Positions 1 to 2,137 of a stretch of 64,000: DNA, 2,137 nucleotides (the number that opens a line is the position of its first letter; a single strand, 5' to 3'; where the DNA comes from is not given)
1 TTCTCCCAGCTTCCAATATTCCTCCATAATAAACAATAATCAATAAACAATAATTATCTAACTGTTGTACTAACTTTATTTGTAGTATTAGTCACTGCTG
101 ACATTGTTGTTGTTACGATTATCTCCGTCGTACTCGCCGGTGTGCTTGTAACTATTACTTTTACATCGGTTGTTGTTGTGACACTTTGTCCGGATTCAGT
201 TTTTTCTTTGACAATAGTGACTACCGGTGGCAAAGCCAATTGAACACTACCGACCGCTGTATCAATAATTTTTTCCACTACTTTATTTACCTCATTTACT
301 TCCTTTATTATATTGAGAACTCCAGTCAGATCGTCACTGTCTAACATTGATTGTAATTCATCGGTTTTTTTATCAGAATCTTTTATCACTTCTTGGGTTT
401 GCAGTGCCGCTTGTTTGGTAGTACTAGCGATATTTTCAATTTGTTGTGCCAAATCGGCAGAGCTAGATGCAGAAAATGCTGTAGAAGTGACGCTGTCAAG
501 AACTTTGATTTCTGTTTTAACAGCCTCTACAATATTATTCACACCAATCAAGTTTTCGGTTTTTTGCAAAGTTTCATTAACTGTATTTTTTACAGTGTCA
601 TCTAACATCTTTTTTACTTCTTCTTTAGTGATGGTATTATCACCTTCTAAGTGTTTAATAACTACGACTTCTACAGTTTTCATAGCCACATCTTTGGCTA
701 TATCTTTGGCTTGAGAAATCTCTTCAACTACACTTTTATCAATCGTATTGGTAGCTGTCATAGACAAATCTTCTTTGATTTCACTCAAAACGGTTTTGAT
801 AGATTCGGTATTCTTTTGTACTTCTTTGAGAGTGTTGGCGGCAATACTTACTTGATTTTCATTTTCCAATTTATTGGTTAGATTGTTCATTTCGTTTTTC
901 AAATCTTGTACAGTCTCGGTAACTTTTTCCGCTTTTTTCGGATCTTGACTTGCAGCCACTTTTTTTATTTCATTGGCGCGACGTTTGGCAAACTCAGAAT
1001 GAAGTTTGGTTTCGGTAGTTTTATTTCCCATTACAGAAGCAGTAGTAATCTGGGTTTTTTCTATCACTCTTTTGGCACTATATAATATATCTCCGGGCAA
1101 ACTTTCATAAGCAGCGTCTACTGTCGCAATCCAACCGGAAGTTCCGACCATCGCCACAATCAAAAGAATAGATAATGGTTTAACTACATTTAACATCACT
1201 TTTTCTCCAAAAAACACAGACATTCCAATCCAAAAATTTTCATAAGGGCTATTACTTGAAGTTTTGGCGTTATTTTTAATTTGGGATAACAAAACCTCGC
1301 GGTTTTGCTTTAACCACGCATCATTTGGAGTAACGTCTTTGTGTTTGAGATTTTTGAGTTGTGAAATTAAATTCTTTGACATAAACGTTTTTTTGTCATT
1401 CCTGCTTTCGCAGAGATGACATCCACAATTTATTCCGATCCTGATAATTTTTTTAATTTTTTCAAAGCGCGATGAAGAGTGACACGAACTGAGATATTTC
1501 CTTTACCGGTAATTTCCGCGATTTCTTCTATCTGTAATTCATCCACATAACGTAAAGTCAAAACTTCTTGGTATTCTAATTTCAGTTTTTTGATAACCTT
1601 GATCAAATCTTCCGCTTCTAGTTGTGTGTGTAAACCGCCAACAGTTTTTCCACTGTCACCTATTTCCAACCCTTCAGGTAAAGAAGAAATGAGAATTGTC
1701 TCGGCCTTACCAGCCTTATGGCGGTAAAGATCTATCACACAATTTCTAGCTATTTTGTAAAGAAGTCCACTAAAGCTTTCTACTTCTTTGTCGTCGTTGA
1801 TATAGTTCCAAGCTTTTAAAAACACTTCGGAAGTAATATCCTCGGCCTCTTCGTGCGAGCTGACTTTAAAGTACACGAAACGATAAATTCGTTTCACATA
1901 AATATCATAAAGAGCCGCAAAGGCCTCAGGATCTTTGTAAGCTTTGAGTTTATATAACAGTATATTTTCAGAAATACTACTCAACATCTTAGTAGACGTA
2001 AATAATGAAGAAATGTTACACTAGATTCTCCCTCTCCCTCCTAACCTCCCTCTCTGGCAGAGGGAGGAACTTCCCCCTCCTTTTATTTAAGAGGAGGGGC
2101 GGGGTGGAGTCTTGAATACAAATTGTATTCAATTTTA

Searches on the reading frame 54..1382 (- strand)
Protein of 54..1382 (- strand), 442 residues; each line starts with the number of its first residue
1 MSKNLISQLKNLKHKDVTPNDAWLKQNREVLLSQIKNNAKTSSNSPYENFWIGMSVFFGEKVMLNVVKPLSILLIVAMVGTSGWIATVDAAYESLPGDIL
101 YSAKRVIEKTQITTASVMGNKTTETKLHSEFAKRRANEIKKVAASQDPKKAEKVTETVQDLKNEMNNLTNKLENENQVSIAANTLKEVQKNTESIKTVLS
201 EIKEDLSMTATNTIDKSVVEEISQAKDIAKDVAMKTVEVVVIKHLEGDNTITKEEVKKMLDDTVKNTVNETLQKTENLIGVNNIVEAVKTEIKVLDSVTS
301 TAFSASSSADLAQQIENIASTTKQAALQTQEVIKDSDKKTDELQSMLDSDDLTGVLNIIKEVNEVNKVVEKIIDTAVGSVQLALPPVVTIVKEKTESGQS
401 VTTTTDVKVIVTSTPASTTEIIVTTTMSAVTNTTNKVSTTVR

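Call 13: search_protein_families(library=pfam, proteins=[window:54-1382:-], max_evalue=0.001)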
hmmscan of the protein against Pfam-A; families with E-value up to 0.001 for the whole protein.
window:54-1382:- (442 aa): 1 family
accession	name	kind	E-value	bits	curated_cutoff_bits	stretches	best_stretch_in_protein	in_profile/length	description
PF18915.5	DUF5667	-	1e-09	39.1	27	1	94-194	2-84/99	Domain of unknown function (DUF5667)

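Call 29: find_encoding_contigs(protein=window:54-1382:-, flank=10000, max_places=1)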
Protein window:54-1382:- (442 aa): 14 contigs read that carry it; 1 place shown.
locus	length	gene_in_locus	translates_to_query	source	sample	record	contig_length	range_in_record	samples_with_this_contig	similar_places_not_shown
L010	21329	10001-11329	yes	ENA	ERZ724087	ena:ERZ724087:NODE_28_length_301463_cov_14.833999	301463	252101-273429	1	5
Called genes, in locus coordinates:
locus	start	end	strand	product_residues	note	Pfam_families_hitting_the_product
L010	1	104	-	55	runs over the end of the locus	PF00830:Ribosomal_L28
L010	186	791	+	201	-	PF02163:Peptidase_M50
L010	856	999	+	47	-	-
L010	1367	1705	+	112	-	PF04020:Phage_holin_4_2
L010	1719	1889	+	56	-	-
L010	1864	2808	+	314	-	PF24827:AstE_AspA_cat (weak)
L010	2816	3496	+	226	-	PF00696:AA_kinase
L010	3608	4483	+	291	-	-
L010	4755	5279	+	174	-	PF00466:Ribosomal_L10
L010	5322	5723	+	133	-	PF16320:Ribosomal_L12_N, PF00542:Ribosomal_L12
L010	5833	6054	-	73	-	-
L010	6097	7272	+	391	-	PF01490:Aa_trans (weak), PF03222:Trp_Tyr_perm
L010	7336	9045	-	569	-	-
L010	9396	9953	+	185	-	PF04542:Sigma70_r2, PF08281:Sigma70_r4_2, PF04545:Sigma70_r4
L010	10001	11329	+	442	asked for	PF18915:DUF5667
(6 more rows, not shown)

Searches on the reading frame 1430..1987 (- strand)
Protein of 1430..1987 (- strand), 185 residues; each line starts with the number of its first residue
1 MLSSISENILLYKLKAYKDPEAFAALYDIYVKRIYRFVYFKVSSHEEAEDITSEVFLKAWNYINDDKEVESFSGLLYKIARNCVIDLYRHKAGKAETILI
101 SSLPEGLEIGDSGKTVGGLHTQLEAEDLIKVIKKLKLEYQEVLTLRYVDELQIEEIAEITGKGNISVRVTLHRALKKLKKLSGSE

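Call 13: search_protein_families(library=pfam, proteins=[window:1430-1987:-], max_evalue=0.001)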
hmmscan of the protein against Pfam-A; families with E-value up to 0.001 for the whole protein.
window:1430-1987:- (185 aa): 3 families
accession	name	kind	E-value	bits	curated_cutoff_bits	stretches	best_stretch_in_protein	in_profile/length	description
PF08281.18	Sigma70_r4_2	-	3.4e-13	49.5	25.7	1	126-178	2-54/54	Sigma-70, region 4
PF04542.20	Sigma70_r2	-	1.5e-12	47.5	24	1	26-91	1-68/71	Sigma-70 region 2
PF04545.22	Sigma70_r4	-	4.8e-08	32.8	24.1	1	132-180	2-50/50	Sigma-70, region 4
